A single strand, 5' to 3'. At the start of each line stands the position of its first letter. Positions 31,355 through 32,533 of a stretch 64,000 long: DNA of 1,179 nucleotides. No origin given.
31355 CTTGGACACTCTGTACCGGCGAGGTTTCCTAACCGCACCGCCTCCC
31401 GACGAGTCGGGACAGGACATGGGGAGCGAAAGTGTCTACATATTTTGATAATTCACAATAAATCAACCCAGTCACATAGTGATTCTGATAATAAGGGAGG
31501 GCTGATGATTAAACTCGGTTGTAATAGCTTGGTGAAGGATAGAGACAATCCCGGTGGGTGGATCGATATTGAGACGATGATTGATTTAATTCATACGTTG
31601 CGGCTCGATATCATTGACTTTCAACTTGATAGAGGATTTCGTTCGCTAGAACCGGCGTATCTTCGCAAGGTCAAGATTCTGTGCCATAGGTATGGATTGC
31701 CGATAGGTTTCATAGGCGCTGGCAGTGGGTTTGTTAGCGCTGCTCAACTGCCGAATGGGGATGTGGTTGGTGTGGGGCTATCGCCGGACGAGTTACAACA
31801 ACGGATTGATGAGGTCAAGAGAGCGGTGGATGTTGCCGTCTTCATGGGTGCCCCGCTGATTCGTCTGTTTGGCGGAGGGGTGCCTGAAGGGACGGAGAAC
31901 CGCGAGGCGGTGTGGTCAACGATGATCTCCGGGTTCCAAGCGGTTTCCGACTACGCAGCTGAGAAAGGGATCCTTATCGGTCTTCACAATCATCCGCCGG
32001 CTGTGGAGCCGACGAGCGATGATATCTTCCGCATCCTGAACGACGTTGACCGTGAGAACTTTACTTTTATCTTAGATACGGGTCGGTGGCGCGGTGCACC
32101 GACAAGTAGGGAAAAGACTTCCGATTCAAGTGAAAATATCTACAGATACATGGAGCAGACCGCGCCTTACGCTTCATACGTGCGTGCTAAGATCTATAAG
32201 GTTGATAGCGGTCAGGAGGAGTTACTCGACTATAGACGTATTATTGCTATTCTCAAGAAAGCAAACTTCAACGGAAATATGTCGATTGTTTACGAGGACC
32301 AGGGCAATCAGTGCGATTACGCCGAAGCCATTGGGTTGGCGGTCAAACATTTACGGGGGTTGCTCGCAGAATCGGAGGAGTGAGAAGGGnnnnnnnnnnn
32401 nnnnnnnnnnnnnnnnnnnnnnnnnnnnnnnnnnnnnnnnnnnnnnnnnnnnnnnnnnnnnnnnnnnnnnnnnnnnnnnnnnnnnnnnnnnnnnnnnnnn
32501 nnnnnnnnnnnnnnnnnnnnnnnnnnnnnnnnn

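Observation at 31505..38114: Plus-strand operon suggesting a beta-hydroxy-acid or carnitine-like catabolic route, with a 674-aa unknown component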

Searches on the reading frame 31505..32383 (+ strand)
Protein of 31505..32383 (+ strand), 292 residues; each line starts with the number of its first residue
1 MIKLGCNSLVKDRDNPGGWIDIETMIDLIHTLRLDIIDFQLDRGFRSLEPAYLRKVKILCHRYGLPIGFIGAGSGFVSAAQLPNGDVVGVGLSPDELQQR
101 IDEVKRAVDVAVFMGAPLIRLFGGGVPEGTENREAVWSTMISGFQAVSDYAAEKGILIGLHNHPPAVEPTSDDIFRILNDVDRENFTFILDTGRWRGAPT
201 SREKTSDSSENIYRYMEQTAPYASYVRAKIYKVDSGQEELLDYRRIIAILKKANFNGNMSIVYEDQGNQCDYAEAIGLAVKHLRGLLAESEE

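Call 4: search_protein_families(library=pfam, proteins=[window:31505-32383:+], max_evalue=0.1)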
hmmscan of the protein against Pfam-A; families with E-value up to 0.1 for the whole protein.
window:31505-32383:+ (292 aa): 1 family
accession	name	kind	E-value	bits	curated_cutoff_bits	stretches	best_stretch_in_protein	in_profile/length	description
PF01261.30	AP_endonuc_2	-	1.7e-20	74.2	31.1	1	44-276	21-239/249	Xylose isomerase-like TIM barrel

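Call 5: search_protein_families(library=ncbifam, proteins=[window:31505-32383:+], max_evalue=0.1)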
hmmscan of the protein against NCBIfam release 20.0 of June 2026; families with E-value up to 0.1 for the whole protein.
window:31505-32383:+ (292 aa): 3 families
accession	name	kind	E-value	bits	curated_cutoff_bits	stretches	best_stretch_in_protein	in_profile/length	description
TIGR04379.1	myo_inos_iolE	equivalog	6.7e-06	25.9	290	1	134-196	125-187/290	myo-inosose-2 dehydratase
TIGR03234.1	OH-pyruv-isom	equivalog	0.0018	17.7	353.45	1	81-267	64-244/254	hydroxypyruvate isomerase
TIGR02631.1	xylA_Arthro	equivalog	0.087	11.8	447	0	102-175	115-191/382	xylose isomerase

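Call 77: search_protein_families(library=padloc, proteins=[window:31505-32383:+], max_evalue=0.01)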
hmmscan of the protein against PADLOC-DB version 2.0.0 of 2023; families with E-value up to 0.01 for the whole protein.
window:31505-32383:+ (292 aa): 0 families
